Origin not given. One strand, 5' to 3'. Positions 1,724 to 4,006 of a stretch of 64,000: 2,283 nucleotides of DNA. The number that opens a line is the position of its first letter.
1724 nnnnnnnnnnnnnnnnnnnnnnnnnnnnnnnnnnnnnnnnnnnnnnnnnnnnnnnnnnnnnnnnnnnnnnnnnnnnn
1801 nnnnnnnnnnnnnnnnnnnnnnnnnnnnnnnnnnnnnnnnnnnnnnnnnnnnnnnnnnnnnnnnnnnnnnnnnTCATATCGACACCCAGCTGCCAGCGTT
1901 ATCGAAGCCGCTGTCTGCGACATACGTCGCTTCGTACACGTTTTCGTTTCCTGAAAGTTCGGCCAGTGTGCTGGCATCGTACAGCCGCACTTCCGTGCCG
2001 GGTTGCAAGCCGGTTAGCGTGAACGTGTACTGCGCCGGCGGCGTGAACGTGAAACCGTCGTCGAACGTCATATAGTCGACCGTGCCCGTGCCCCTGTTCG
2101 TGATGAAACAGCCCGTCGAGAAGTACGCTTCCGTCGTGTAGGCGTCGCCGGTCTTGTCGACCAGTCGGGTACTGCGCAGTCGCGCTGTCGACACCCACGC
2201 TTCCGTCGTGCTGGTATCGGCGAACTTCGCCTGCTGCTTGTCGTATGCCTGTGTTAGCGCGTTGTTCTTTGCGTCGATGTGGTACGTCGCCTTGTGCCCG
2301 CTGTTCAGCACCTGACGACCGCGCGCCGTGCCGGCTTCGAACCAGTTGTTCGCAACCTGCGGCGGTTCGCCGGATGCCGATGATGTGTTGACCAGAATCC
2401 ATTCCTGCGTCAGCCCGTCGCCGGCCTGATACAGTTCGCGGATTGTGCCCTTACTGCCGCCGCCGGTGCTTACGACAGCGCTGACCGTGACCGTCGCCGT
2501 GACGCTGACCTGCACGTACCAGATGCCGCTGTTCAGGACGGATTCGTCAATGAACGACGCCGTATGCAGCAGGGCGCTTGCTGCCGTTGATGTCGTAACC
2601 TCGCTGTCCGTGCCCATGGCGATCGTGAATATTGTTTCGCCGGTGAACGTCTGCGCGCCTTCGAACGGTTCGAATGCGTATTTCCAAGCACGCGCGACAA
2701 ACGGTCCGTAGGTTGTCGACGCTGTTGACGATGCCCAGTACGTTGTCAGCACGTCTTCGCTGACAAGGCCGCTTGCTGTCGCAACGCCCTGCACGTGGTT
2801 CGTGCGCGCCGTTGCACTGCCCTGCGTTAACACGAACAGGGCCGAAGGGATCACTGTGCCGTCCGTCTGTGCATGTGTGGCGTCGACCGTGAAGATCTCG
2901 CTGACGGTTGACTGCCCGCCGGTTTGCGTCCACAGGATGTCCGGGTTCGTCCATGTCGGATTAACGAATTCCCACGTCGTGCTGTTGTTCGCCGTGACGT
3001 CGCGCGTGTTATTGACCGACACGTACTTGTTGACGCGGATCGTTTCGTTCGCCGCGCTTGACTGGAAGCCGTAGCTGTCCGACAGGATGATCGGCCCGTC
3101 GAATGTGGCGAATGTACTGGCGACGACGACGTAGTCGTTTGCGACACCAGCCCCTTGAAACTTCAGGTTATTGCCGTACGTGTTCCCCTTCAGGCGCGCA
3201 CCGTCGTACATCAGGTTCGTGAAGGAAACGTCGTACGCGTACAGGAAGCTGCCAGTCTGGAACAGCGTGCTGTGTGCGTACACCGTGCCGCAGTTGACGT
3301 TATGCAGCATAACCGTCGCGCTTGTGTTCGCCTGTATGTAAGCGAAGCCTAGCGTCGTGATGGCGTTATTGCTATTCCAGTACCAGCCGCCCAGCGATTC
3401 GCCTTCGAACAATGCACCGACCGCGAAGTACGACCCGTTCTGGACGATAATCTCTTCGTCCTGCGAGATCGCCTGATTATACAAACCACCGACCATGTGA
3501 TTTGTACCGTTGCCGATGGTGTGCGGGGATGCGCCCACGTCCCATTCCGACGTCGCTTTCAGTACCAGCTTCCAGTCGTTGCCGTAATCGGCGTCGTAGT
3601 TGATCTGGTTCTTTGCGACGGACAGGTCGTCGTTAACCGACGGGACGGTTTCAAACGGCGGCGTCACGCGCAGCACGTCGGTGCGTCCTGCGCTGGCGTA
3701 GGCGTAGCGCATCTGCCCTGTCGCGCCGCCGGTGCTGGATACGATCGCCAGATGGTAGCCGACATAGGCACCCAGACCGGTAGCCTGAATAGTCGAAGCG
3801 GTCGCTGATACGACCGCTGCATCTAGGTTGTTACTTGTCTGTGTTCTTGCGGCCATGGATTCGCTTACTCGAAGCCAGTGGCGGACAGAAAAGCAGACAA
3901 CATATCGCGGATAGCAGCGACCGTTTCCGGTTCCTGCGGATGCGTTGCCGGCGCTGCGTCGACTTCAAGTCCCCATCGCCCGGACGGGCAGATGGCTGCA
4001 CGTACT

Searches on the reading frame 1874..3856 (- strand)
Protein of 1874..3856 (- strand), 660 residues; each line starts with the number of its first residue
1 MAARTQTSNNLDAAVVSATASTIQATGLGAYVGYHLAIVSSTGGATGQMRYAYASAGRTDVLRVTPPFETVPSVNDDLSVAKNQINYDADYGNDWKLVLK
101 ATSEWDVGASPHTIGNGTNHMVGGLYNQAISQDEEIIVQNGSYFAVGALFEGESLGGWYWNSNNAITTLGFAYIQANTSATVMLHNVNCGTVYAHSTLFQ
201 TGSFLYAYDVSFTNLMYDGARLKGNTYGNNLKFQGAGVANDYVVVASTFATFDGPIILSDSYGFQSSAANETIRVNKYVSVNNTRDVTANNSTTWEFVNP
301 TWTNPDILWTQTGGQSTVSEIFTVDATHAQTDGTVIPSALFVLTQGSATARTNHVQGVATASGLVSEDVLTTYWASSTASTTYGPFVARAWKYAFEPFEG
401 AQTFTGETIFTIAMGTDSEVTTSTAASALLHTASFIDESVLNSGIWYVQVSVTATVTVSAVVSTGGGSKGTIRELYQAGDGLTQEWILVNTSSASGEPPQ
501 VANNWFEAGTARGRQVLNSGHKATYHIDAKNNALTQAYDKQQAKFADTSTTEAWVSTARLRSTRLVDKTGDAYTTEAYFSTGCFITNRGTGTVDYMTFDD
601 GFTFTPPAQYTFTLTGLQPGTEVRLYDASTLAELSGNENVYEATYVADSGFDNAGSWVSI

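Call 18: find_encoding_contigs(protein=window:1874-3856:-, flank=10000, max_places=1)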
Protein window:1874-3856:- (660 aa): 6 contigs read that carry it; 1 place shown.
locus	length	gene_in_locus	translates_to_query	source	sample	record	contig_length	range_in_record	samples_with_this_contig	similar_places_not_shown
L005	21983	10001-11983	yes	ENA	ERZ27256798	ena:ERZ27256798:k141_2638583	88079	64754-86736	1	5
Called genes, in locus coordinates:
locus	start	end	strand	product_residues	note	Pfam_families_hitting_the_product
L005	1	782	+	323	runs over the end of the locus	PF01145:Band_7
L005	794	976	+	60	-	-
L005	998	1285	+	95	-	-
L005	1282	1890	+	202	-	-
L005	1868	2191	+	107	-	PF03819:MazG (faint)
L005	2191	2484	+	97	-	-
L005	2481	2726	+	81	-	-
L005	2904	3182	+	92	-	-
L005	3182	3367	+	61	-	-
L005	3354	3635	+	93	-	-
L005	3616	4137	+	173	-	-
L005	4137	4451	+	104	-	-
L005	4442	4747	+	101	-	PF07963:N_methyl (weak)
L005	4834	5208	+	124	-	-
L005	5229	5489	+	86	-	-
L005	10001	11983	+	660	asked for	-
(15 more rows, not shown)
